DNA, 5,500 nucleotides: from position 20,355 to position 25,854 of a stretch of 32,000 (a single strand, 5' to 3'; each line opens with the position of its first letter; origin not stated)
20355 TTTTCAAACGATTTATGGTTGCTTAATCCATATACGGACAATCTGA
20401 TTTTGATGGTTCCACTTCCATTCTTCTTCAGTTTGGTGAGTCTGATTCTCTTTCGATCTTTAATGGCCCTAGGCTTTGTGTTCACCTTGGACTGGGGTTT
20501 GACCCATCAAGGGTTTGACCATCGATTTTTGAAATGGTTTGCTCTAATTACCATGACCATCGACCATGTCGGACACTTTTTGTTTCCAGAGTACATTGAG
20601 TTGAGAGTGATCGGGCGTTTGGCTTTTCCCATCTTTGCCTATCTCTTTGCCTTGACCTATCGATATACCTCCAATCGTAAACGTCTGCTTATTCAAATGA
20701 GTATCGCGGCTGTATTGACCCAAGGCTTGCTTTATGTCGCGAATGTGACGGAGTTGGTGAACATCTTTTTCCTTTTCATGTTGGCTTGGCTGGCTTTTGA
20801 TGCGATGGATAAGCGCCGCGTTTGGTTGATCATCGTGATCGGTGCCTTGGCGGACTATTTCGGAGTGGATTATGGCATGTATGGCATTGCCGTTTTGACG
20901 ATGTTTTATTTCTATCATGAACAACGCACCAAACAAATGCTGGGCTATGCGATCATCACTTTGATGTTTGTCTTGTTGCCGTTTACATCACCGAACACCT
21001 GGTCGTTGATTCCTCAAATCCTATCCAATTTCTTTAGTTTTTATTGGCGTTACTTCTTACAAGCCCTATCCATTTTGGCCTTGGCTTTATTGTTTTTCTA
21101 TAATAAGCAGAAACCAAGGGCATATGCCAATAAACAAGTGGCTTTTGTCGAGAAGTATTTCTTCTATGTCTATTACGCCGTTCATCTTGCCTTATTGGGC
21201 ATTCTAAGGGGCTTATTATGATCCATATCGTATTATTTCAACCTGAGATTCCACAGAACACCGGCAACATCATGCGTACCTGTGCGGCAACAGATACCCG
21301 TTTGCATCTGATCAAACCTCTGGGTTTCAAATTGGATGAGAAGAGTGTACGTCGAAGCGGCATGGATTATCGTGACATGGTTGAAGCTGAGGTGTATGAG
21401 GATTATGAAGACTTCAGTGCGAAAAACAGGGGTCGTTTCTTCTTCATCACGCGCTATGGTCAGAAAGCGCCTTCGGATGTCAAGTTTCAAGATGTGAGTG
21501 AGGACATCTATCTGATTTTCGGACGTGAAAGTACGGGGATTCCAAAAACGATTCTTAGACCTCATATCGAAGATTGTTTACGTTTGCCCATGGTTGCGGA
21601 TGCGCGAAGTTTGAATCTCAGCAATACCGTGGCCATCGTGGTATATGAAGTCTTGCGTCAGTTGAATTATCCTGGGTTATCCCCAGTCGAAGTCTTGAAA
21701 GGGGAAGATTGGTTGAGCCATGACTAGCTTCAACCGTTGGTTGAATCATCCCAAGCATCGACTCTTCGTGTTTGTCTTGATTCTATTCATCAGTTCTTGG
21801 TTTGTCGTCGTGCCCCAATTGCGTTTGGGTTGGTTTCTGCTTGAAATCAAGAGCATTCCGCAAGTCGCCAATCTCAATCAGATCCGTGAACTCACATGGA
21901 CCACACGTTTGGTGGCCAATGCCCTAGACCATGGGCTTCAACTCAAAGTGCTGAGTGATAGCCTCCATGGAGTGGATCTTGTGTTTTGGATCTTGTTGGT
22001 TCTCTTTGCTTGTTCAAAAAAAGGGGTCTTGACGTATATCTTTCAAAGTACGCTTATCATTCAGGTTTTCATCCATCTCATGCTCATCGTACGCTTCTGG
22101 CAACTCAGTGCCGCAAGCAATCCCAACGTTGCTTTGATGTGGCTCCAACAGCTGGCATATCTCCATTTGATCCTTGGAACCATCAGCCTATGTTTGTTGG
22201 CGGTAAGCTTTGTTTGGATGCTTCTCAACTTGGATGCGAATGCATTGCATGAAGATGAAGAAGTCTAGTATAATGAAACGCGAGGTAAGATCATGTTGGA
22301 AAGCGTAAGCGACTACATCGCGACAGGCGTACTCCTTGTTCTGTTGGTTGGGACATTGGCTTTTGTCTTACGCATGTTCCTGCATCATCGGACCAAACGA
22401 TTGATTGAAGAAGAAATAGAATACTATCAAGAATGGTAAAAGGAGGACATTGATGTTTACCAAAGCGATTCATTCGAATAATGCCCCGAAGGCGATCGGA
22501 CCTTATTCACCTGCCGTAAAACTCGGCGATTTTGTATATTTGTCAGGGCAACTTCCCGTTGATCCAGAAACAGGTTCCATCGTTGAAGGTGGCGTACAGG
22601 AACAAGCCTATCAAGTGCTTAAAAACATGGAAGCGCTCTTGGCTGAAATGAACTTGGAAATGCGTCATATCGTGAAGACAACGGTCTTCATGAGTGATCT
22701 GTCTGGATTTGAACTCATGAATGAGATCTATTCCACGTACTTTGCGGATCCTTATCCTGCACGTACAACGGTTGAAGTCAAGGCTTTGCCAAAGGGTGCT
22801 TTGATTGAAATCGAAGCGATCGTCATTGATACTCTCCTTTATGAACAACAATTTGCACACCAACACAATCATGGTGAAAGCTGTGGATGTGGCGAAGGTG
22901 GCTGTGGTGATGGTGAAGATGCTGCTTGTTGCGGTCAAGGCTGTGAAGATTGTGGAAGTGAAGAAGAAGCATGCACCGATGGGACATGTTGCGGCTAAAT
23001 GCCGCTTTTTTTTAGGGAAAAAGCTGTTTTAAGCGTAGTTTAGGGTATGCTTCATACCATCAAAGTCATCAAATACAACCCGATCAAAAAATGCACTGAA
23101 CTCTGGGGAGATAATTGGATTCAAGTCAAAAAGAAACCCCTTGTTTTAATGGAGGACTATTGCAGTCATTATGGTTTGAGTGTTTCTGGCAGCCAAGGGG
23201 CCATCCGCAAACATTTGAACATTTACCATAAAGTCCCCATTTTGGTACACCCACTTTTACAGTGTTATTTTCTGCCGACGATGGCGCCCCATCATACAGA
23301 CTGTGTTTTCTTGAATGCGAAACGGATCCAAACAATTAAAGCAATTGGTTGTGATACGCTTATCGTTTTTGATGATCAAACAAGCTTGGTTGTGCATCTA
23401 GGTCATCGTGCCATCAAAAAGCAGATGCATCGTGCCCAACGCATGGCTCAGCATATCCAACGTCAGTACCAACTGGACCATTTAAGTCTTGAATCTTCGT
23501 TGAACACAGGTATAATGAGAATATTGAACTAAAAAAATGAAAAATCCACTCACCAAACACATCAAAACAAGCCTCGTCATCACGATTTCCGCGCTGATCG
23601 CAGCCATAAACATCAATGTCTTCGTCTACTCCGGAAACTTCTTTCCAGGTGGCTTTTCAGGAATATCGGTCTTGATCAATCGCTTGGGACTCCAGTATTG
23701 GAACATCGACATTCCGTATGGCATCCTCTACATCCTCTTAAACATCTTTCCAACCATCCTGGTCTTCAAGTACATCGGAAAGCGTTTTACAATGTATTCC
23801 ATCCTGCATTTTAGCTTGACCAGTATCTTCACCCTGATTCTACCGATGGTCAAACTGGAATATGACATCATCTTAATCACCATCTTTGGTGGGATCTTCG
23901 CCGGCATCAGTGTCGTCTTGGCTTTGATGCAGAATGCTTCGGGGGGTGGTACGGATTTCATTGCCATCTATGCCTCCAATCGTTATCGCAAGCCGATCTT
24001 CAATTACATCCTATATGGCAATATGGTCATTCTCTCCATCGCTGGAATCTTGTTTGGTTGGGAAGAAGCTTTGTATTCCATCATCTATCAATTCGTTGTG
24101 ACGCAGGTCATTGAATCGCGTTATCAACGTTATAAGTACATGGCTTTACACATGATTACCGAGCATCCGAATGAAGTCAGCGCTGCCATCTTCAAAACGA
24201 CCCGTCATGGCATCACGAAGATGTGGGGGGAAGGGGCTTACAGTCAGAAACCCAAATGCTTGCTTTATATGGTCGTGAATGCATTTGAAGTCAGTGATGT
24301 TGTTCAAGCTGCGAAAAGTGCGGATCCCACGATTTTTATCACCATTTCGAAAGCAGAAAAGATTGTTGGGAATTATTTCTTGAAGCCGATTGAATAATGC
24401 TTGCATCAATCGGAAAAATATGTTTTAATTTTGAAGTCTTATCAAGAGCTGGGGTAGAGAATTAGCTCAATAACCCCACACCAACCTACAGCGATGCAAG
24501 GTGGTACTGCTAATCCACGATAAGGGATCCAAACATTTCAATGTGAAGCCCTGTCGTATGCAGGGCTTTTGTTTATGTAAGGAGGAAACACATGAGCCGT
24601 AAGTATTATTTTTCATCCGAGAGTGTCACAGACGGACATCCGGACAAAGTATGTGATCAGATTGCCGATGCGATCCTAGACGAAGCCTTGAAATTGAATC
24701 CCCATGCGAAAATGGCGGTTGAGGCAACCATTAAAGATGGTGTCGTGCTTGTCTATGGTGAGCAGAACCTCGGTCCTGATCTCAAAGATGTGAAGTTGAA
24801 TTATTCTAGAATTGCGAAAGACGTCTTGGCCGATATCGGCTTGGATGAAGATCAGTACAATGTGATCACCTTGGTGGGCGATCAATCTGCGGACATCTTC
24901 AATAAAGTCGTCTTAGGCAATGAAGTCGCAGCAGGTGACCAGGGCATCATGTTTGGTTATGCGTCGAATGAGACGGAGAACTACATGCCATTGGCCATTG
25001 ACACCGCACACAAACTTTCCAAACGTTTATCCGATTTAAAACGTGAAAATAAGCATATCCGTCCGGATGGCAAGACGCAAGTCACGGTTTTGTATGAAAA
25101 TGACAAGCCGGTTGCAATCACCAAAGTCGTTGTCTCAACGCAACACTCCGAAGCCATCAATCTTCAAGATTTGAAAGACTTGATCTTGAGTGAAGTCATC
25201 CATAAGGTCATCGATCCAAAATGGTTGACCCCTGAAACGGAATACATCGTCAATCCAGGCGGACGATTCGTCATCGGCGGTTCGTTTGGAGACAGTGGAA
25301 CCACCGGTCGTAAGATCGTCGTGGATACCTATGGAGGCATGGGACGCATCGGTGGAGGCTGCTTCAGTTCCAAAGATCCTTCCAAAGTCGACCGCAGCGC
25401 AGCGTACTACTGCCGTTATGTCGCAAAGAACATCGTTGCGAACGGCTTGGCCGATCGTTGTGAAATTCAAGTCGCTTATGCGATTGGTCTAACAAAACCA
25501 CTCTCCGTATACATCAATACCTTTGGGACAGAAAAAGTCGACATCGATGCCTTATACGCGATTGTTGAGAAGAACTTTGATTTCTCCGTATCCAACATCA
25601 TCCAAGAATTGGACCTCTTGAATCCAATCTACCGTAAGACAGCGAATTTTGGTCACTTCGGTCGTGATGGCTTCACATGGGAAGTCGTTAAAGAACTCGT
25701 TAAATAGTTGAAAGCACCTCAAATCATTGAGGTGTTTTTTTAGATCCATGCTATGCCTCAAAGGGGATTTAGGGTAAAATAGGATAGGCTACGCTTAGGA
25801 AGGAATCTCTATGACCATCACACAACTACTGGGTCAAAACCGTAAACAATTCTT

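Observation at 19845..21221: Single-polypeptide fusion of a DUF1461/TIGR01906 (Lit-like) domain and a TraX-like acyltransferase domain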

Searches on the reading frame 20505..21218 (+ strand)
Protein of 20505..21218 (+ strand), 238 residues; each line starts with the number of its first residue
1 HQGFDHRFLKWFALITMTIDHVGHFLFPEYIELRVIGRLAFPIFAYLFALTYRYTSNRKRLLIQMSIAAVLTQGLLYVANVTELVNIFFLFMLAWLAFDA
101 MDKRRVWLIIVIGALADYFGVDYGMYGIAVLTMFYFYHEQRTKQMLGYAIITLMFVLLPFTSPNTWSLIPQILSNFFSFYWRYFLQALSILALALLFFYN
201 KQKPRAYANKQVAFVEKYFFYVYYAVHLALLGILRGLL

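Call 49: predict_structure(alignment_id=A2)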
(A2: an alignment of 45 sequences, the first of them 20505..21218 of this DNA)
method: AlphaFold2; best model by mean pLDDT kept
length: 238 residues; sequences in the alignment: 45
mean_pLDDT: 96.3   pTM: 0.91
mean pLDDT of the five models: 96.3, 96.2, 96.1, 96.0, 95.7
residues with pLDDT >= 90: 231; 70-90: 6; 50-70: 1; < 50: 0
segments of 3 or more residues with pLDDT < 50: none
pLDDT, mean of each block of 10 residues (from residue 1): 89 98 97 96 98 97 97 98 97 98 98 98 98 98 98 96 94 93 94 97 94 95 96 97
secondary structure, 60 per line:
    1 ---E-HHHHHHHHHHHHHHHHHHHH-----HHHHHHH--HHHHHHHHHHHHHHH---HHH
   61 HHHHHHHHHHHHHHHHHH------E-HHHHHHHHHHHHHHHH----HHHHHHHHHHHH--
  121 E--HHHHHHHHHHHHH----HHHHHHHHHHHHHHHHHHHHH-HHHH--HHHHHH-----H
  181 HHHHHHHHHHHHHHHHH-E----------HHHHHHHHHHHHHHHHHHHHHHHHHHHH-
elements in order: H6-25 H31-37 H40-54 H58-78 H87-102 H107-118 H124-136 H141-161 H163-166 H169-174 H180-197 H210-237

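Call 52: fold_search(model_id=the predicted structure, library=pdb)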
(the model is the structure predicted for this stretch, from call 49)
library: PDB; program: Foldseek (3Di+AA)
matches with E <= 10: 111; with E <= 0.001: 0
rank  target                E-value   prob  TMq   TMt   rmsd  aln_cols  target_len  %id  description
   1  9g0w_A                1.4e+00  0.08  0.16  0.13  16.0       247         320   11  auxin transporter PIN8 as asymmetric dimer (inward/outward) with 2,4-D bound in the inward vestibule prebinding state (released 2025-04-09)
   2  4cqo_A                2.2e+00  0.14  0.26  0.15  16.1       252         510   14  Structure of the human CNOT1 superfamily homology domain in complex with a Nanos1 peptide (released 2014-04-23)
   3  9jr2_R                2.4e+00  0.08  0.19  0.14  16.3       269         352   10  Cryo-EM structure of PTH-PTH1R-Gq (upright state) (released 2024-10-16)
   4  2yfa_A                2.4e+00  0.07  0.16  0.16  22.3       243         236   14  X-ray structure of McpS ligand binding domain in complex with malate (released 2012-04-18)
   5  8dl8_A                2.8e+00  0.06  0.19  0.13  18.2       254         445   15  Cryo-EM structure of human ferroportin/slc40 bound to Co2+ in nanodisc (released 2022-12-07)
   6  4nqi_A                2.8e+00  0.03  0.12  0.13  25.0       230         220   13  Structure of the N-terminal I-BAR domain (1-259) of D.Discoideum IBARa (released 2014-02-05)
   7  3qap                  3.0e+00  0.07  0.18  0.19  17.5       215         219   16  Crystal structure of Natronomonas pharaonis sensory rhodopsin II in the ground state (released 2011-09-14)
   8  7o3v_J                3.0e+00  0.03  0.13  0.12  29.3       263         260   13  Stalk complex structure (TrwJ/VirB5-TrwI/VirB6) from the fully-assembled R388 type IV secretion system determined by c (released 2022-06-22)
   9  7xj0_B                3.1e+00  0.06  0.17  0.09  24.5       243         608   12  Structure of human TRPV3 in complex with Trpvicin (released 2022-11-09)
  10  9kfj_C                3.1e+00  0.06  0.18  0.17  15.6       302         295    9  Cryo-EM structure of the compound 4-bound human relaxin family peptide receptor 3 (RXFP3)-Gi complex (released 2025-08-13)
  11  7vvl_R                3.1e+00  0.06  0.17  0.13  15.9       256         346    8  PTH-bound human PTH1R in complex with Gs (class2) (released 2022-08-03)
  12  6vbg_B                3.1e+00  0.05  0.16  0.11  16.7       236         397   15  Lactose permease complex with thiodigalactoside and nanobody 9043 (released 2020-11-25)
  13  3o1h_A                3.2e+00  0.03  0.12  0.11  26.5       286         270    8  Crystal Structure of the TorS sensor domain - TorT complex in the presence of TMAO (released 2011-12-21)
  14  9dze_f                3.4e+00  0.12  0.25  0.22  20.2       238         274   12  Computationally Designed Bifaceted Protein Nanomaterial pD5-14 (released 2024-10-30)
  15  2yfa_B                3.4e+00  0.07  0.17  0.18  22.1       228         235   14  X-ray structure of McpS ligand binding domain in complex with malate (released 2012-04-18)
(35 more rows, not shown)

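Call 65: find_related_loci(query=A2, collection=metagenome_contigs, flank=4000)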
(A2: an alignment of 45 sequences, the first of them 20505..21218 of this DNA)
Query A2 (238 aa) in metagenome_contigs; peptide patterns used: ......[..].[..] (x = any residue, [..] = any of these).
600 stretches matched a pattern (row limit reached: there are more); 558 encode a relative of the query (tblastn E <= 1e-3); the best 80 are kept; 80 distinct loci.
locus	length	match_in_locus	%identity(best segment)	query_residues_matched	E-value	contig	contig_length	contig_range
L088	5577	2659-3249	35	9-235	1e-28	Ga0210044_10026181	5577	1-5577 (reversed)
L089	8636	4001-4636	37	9-227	3e-28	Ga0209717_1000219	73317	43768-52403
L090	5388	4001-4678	34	2-238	2e-28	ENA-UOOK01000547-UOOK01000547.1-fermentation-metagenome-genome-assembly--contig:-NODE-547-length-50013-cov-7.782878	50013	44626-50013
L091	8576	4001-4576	35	9-231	3e-28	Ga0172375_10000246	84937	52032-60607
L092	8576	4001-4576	35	9-231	3e-28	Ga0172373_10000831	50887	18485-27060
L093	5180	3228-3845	34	9-234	2e-27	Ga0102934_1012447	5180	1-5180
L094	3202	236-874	32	4-235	2e-27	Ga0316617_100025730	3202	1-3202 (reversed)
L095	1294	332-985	36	2-235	1e-27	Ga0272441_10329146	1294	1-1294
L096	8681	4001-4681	30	4-231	1e-25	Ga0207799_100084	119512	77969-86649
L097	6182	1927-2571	34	2-231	4e-25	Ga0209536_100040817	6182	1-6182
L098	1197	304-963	31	2-234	1e-25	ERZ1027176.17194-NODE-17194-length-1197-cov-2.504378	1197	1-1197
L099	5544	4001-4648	32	9-231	4e-25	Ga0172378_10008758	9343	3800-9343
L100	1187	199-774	29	9-231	2e-25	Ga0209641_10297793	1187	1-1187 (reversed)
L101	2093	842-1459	34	9-234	6e-25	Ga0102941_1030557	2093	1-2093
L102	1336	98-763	31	9-238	6e-25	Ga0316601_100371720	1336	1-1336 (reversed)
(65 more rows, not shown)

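Call 71: search_dna_similar(query=window:20505-21218:+, collection=plasmids, mode=protein, max_rows=12, max_evalue=0.001)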
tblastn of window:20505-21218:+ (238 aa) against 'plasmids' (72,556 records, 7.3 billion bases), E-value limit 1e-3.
Records with a match: 90; places in all: 90; records where one place covers at least 80% of the query: 1.
Best place of each record, by identity: <60% 90.
By first word of the organism name: Acinetobacter 64; Vibrio 5; Piscirickettsia 4; Escherichia 3; Aeromonas 2; Brevibacillus 2; Peribacillus 1; Jeotgalibacillus 1; Subdoligranulum 1; Paenibacillus 1; and 6 more.
By predicted mobility (MOB-suite, as given by PLSDB): mobilizable 55; non-mobilizable 23; conjugative 12.
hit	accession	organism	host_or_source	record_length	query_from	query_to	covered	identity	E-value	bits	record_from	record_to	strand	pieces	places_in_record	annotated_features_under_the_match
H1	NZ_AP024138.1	Aeromonas caviae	-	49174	9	227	92%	26.1%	4e-4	49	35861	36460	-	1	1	TraX family protein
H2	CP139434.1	Brevibacillus halotolerans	cell culture,freshwater soil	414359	2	155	65%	36.4%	4e-13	75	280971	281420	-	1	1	TraX family protein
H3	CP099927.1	Vibrio parahaemolyticus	Anadara tuberculosa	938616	9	158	63%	33.3%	8e-7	57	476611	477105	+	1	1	conjugal transfer protein TraX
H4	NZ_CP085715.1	Peribacillus asahii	single cell,soil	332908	5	152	62%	33.6%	3e-14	79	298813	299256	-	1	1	TraX family protein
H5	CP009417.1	Jeotgalibacillus malaysiensis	-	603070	9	158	63%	32.2%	2e-12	74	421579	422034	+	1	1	hypothetical protein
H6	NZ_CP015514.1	Vibrio vulnificus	Mactra veneriformis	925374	9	143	57%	34.6%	4e-8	61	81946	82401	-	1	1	TraX family protein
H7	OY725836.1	Subdoligranulum variabile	-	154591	9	179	72%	27.3%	2e-4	50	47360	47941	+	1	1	none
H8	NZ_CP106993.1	Paenibacillus thiaminolyticus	mixed culture,sour bamboo shoots sample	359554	9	156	62%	31.5%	9e-9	62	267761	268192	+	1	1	TraX family protein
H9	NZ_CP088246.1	Metabacillus sp. B2-18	single cell,human skin swab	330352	9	157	63%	30.5%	6e-15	81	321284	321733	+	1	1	TraX family protein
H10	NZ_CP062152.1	Vibrio parahaemolyticus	oyster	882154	9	143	57%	33.3%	4e-7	57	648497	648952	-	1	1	conjugal transfer protein TraX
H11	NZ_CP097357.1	Vibrio parahaemolyticus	oyster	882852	9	143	57%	33.3%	4e-7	57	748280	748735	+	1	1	conjugal transfer protein TraX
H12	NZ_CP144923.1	Brevibacillus borstelensis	-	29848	5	160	66%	26.7%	2e-11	71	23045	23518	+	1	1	TraX family protein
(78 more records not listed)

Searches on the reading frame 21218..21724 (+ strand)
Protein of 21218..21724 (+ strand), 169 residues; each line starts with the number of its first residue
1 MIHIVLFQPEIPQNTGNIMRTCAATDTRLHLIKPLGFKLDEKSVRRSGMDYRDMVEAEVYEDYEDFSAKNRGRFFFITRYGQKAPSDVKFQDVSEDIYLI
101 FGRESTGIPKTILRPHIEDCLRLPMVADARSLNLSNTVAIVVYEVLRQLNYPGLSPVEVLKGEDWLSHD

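Call 30: search_protein_families(library=pfam, proteins=[window:21218-21724:+], max_evalue=0.001)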
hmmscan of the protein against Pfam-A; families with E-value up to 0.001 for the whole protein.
window:21218-21724:+ (169 aa): 1 family
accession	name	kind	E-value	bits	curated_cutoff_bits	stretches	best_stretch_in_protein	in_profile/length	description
PF00588.24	SpoU_methylase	-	1.4e-31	110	29.7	1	2-143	2-142/142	SpoU rRNA Methylase family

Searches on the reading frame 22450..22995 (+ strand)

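Call 30: search_protein_families(library=pfam, proteins=[window:22450-22995:+], max_evalue=0.001)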
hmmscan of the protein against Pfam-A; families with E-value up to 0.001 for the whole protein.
window:22450-22995:+ (182 aa): 1 family
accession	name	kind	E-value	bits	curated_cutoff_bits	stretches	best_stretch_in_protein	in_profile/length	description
PF01042.26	Ribonuc_L-PSP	-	9.2e-41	139.1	27.3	1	10-126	2-120/121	Endoribonuclease L-PSP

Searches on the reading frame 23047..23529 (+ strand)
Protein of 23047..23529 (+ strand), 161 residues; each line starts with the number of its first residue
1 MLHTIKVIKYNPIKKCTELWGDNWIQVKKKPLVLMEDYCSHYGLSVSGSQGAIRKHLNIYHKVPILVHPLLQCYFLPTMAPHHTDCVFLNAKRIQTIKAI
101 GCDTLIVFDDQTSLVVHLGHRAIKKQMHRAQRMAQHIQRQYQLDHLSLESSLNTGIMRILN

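Call 30: search_protein_families(library=pfam, proteins=[window:23047-23529:+], max_evalue=0.001)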
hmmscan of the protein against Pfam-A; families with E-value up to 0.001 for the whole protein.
window:23047-23529:+ (161 aa): 1 family
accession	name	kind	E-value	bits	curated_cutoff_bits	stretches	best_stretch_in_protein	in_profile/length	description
PF06338.17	ComK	-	2e-21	76.8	22.3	1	23-140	32-150/152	ComK protein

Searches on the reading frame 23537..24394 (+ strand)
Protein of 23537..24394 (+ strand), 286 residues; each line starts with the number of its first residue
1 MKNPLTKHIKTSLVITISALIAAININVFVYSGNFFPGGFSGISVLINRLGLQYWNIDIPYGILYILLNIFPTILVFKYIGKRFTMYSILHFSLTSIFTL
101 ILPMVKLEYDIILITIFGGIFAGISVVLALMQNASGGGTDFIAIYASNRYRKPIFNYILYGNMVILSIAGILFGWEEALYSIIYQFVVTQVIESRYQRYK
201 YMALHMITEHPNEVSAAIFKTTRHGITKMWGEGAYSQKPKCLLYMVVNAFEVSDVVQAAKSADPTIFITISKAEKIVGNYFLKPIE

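Call 30: search_protein_families(library=pfam, proteins=[window:23537-24394:+], max_evalue=0.001)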
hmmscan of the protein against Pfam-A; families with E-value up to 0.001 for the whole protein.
window:23537-24394:+ (286 aa): 2 families
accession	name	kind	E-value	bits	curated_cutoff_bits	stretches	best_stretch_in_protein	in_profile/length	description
PF02588.21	YitT_membrane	-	6.4e-47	160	24.3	1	13-218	3-204/205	Uncharacterised 5xTM membrane BCR, YitT family COG1284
PF10035.14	DUF2179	-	2.1e-13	50.3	22.8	1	224-278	1-55/55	Uncharacterized protein conserved in bacteria (DUF2179)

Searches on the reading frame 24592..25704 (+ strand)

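Call 30: search_protein_families(library=pfam, proteins=[window:24592-25704:+], max_evalue=0.001)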
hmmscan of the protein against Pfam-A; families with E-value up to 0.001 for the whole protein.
window:24592-25704:+ (371 aa): 3 families
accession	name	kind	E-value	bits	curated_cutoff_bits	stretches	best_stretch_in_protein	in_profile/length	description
PF02773.21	S-AdoMet_synt_C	-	8.8e-63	210.8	25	1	228-364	1-137/138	S-adenosylmethionine synthetase, C-terminal domain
PF02772.21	S-AdoMet_synt_M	-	1e-41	142.2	29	1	112-226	2-120/120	S-adenosylmethionine synthetase, central domain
PF00438.25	S-AdoMet_synt_N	-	1.1e-24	87.2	33.1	1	4-90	1-82/99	S-adenosylmethionine synthetase, N-terminal domain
